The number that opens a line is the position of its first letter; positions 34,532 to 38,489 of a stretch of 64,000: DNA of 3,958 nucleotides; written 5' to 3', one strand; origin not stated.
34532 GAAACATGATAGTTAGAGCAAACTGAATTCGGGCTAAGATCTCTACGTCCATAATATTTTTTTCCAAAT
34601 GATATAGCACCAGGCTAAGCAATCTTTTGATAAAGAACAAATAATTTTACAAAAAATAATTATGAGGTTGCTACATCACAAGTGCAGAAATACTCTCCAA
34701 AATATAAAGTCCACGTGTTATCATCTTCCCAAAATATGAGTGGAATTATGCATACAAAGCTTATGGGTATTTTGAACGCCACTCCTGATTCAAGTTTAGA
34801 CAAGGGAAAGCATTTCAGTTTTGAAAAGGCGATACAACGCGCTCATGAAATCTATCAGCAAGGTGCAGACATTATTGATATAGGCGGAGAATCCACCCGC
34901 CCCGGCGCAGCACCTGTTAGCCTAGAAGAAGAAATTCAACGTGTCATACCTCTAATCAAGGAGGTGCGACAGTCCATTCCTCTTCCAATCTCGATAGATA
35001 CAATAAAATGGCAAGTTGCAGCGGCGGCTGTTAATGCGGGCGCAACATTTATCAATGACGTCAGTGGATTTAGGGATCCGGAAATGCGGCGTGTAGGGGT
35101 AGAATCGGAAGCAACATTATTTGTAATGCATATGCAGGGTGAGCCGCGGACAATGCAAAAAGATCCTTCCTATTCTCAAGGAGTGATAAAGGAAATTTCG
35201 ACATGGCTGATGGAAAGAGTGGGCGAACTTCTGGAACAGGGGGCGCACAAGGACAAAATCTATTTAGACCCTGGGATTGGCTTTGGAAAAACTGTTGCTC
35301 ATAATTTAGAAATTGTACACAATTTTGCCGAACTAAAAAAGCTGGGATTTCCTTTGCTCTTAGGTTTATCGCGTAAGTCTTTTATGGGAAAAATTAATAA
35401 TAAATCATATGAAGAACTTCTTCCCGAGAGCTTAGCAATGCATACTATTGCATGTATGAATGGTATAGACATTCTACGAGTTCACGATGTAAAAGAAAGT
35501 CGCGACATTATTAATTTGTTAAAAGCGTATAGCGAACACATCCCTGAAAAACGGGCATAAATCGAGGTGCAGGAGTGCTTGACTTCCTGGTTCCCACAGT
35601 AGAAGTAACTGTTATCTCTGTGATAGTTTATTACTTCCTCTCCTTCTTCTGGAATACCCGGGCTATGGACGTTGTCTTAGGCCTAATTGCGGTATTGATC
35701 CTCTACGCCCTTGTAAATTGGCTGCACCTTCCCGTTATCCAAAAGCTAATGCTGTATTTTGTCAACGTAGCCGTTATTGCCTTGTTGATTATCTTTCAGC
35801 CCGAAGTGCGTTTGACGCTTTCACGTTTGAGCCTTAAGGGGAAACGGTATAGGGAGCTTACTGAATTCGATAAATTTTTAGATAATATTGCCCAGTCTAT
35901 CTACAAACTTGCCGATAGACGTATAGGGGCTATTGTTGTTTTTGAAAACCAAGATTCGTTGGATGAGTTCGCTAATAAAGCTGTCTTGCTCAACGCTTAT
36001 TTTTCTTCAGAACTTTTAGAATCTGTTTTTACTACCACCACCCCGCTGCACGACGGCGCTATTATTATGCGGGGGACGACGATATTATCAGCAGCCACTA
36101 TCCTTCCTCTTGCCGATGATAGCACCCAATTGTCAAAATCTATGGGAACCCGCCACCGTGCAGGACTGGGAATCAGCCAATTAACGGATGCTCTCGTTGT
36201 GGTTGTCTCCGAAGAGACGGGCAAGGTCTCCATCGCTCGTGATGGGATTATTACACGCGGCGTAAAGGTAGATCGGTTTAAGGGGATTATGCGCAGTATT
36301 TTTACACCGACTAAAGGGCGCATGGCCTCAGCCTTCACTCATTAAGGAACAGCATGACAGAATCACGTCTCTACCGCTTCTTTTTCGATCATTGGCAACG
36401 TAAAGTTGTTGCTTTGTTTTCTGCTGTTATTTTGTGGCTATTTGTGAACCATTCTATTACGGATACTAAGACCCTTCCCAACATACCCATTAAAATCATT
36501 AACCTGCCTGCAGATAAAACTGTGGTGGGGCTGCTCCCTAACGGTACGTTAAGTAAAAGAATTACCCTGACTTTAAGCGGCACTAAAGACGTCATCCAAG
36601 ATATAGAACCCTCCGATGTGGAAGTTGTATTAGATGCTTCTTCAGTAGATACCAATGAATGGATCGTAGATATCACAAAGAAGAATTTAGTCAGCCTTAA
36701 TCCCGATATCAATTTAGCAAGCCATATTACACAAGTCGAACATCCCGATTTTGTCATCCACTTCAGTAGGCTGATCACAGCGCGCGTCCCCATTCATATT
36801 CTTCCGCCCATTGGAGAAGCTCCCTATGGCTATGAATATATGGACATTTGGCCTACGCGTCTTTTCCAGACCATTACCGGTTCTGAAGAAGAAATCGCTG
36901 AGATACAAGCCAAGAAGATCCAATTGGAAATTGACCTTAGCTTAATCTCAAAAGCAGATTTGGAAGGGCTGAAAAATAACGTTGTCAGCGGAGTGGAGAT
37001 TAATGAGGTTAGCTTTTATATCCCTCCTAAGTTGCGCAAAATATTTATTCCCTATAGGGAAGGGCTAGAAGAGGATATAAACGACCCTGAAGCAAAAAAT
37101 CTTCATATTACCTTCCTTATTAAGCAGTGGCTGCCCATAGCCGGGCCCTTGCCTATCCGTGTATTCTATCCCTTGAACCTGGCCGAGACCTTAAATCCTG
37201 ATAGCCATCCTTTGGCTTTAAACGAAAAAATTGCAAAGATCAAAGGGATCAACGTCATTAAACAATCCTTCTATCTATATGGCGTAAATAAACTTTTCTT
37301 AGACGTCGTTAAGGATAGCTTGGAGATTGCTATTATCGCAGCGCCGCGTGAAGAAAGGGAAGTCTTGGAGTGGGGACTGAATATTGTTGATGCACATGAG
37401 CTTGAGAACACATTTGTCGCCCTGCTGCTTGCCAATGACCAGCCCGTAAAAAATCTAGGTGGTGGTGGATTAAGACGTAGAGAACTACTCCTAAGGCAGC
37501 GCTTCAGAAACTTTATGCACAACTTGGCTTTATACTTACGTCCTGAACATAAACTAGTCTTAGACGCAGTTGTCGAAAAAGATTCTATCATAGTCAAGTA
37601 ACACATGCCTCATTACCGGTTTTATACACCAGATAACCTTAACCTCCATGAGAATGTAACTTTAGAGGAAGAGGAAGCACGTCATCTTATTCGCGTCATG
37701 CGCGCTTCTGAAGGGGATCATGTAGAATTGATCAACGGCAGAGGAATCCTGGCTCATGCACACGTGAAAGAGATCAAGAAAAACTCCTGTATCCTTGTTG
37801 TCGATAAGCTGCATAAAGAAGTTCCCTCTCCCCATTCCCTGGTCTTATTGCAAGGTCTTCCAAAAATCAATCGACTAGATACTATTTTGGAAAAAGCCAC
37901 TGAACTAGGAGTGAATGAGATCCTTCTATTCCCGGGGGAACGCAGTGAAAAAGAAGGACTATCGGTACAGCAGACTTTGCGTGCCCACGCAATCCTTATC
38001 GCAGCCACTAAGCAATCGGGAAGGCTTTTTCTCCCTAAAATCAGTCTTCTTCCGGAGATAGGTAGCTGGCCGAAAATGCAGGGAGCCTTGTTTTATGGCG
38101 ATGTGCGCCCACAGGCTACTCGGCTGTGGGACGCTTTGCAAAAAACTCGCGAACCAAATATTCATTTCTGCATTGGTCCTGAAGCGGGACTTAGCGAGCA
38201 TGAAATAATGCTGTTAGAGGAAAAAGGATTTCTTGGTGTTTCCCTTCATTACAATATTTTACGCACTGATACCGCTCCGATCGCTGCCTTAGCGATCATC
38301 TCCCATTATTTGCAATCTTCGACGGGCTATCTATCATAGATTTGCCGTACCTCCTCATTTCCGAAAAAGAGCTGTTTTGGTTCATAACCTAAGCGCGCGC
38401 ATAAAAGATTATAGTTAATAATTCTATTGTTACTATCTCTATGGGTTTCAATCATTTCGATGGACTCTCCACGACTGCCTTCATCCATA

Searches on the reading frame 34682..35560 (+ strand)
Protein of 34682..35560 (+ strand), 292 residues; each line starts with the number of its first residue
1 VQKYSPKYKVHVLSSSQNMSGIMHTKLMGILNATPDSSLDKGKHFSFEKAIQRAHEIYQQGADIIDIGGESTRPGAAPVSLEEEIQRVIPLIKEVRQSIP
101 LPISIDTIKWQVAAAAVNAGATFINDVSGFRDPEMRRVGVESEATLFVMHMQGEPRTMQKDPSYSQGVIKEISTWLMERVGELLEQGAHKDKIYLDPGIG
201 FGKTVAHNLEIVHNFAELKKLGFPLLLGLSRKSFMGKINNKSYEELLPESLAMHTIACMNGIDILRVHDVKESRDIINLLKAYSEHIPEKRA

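Call 87: search_protein_families(library=pfam, proteins=[window:34682-35560:+], max_evalue=0.00001)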
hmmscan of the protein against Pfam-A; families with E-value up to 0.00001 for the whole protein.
window:34682-35560:+ (292 aa): 1 family
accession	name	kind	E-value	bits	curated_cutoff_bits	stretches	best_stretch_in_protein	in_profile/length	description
PF00809.28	Pterin_bind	-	2.7e-81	273.3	25.5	1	28-268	1-244/244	Pterin binding enzyme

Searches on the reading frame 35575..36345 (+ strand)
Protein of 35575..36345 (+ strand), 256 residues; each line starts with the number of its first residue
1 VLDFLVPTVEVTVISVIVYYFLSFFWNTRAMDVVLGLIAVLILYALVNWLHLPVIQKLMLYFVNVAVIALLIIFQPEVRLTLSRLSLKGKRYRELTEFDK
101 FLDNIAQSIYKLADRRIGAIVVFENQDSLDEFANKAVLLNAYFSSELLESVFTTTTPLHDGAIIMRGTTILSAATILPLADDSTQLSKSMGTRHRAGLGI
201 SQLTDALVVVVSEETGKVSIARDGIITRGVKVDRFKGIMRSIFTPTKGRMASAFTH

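Call 87: search_protein_families(library=pfam, proteins=[window:35575-36345:+], max_evalue=0.00001)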
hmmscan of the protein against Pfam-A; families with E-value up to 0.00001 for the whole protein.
window:35575-36345:+ (256 aa): 2 families
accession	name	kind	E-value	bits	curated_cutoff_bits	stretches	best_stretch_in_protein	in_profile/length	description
PF02457.21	DAC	-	8.2e-39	132.3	27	1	108-224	3-117/119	DisA bacterial checkpoint controller nucleotide-binding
PF19293.4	CdaA_N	-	4.7e-06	27.1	23.8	1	8-78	10-81/81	CdaA N-terminal transmembrane domain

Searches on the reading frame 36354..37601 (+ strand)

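Call 87: search_protein_families(library=pfam, proteins=[window:36354-37601:+], max_evalue=0.00001)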
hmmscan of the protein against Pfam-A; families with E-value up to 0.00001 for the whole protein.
window:36354-37601:+ (415 aa): 1 family
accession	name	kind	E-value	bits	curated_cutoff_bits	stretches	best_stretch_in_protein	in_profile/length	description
PF07949.17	YbbR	-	1.2e-07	32.3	22.3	0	153-225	9-75/81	YbbR-like protein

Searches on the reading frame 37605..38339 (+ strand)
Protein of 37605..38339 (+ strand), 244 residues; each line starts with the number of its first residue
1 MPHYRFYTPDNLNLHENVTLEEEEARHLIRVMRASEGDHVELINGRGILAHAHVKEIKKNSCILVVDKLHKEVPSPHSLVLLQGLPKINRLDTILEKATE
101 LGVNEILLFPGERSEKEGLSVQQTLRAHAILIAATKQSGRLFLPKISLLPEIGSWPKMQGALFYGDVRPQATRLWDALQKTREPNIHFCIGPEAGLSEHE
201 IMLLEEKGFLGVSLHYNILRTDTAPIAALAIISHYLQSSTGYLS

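Call 88: search_protein_families(library=pfam, proteins=[window:37605-38339:+], max_evalue=0.00001)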
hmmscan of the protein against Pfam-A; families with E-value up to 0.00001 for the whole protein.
window:37605-38339:+ (244 aa): 2 families
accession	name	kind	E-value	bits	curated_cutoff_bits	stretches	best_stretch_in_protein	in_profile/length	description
PF04452.19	Methyltrans_RNA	-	1e-36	126.5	23.9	1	75-233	3-165/165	RNA methyltransferase domain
PF20260.4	PUA_4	-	8e-14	51.9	23.9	1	20-66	1-47/48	RNA methyltransferase PUA domain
